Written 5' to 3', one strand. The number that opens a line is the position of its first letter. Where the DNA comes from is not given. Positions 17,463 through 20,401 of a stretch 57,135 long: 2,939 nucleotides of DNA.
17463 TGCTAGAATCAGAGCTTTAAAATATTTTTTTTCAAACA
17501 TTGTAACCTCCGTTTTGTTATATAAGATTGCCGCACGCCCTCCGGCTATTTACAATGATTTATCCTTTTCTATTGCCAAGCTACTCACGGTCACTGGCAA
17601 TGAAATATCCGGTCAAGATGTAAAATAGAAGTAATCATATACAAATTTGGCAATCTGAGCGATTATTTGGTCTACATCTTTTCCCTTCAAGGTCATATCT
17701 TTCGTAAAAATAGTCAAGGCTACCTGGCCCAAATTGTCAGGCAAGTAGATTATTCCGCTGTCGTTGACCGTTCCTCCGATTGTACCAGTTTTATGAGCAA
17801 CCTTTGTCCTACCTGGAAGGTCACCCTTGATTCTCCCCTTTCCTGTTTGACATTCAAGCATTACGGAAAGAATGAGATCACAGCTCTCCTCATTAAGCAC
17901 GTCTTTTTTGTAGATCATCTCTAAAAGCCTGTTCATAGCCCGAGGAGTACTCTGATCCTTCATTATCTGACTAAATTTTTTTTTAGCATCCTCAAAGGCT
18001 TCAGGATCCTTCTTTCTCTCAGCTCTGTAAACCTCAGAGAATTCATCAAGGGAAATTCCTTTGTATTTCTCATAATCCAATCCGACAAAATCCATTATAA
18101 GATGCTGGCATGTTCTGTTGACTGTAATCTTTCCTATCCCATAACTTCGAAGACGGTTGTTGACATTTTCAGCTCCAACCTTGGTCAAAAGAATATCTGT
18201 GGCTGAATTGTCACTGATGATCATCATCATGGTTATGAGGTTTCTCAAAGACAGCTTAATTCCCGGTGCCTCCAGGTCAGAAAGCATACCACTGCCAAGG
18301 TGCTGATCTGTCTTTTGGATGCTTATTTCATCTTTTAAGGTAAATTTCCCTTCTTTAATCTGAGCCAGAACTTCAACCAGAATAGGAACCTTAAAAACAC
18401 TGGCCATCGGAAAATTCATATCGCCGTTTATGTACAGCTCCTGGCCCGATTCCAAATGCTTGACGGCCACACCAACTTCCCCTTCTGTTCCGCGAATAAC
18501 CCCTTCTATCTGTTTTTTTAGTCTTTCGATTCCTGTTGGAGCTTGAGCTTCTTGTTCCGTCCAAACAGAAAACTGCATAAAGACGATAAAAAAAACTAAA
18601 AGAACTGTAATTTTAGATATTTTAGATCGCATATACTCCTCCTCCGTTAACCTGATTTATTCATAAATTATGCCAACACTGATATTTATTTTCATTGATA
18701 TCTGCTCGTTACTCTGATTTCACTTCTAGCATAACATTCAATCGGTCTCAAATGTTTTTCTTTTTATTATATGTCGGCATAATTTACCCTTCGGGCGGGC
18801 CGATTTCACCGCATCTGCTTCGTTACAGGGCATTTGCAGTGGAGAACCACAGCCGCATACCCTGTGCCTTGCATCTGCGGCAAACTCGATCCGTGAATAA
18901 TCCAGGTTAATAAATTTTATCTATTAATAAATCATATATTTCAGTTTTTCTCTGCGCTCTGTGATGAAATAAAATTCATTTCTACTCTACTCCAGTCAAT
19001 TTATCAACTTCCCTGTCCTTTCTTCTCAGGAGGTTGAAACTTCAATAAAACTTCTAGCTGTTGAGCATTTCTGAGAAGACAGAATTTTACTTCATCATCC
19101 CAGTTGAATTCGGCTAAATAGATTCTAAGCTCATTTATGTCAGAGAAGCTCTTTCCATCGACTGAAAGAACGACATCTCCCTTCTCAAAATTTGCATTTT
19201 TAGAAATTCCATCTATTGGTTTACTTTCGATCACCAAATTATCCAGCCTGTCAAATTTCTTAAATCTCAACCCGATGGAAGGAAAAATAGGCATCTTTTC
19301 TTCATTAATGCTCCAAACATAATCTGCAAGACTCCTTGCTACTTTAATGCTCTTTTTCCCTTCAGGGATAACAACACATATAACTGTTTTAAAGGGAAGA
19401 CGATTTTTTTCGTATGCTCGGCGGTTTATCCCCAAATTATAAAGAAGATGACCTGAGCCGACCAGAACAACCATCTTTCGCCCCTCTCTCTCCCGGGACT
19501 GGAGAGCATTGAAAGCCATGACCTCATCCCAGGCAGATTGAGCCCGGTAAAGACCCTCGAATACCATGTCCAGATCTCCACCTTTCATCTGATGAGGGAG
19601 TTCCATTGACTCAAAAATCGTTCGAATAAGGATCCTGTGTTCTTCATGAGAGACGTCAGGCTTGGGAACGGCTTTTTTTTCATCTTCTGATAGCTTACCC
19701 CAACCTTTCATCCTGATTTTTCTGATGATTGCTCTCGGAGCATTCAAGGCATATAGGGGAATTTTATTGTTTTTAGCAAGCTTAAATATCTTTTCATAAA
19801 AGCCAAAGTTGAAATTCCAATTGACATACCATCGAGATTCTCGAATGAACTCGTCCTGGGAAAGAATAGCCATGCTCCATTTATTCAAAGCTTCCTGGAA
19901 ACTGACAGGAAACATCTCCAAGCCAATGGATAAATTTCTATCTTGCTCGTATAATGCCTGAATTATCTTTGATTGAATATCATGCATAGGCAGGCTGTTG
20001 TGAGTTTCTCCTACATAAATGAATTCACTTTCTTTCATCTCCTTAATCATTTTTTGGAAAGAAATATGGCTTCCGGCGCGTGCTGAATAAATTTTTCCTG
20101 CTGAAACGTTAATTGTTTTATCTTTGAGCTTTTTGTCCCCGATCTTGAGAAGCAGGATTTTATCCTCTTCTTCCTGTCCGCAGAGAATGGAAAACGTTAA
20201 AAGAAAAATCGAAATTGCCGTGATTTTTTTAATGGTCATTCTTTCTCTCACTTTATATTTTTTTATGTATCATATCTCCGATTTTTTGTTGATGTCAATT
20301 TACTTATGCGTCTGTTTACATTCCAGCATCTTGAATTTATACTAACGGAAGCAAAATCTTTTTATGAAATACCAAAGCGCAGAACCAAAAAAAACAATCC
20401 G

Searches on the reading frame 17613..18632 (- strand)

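Call 59: search_protein_families(proteins=[window:17613-18632:-], library=pfam, max_evalue=0.001)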
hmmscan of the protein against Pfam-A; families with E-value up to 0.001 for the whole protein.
window:17613-18632:- (339 aa): 3 families
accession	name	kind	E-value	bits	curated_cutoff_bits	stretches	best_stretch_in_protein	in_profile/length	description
PF13354.11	Beta-lactamase2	-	7e-58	195.9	22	1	54-310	1-214/214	Beta-lactamase enzyme family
PF02113.21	Peptidase_S13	-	1.6e-06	27.6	22.8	0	225-330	339-440/444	D-Ala-D-Ala carboxypeptidase 3 (S13) family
PF00144.29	Beta-lactamase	-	1.1e-05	25.3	27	1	52-146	14-113/329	Beta-lactamase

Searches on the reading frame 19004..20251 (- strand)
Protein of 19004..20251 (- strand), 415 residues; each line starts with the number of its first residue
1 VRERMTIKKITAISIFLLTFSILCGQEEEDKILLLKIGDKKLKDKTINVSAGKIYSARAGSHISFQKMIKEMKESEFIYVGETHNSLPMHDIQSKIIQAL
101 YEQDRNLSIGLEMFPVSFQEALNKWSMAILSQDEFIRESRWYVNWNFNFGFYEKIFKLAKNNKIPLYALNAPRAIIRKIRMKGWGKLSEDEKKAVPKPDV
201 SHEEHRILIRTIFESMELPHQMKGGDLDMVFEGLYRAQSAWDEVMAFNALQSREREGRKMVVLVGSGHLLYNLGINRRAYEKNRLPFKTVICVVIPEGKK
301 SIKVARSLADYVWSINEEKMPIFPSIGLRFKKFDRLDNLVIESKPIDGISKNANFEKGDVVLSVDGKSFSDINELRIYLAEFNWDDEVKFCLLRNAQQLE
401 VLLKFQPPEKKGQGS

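Call 59: search_protein_families(proteins=[window:19004-20251:-], library=pfam, max_evalue=0.001)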
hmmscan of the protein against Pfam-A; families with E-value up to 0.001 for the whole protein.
window:19004-20251:- (415 aa): 2 families
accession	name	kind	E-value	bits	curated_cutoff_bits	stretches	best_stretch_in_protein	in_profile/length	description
PF04187.18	Cofac_haem_bdg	-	7.7e-52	176.8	27.7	1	68-278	1-212/213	Haem-binding uptake, Tiki superfamily, ChaN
PF13180.12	PDZ_2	-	4.9e-08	33.6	27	1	324-402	1-77/80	PDZ domain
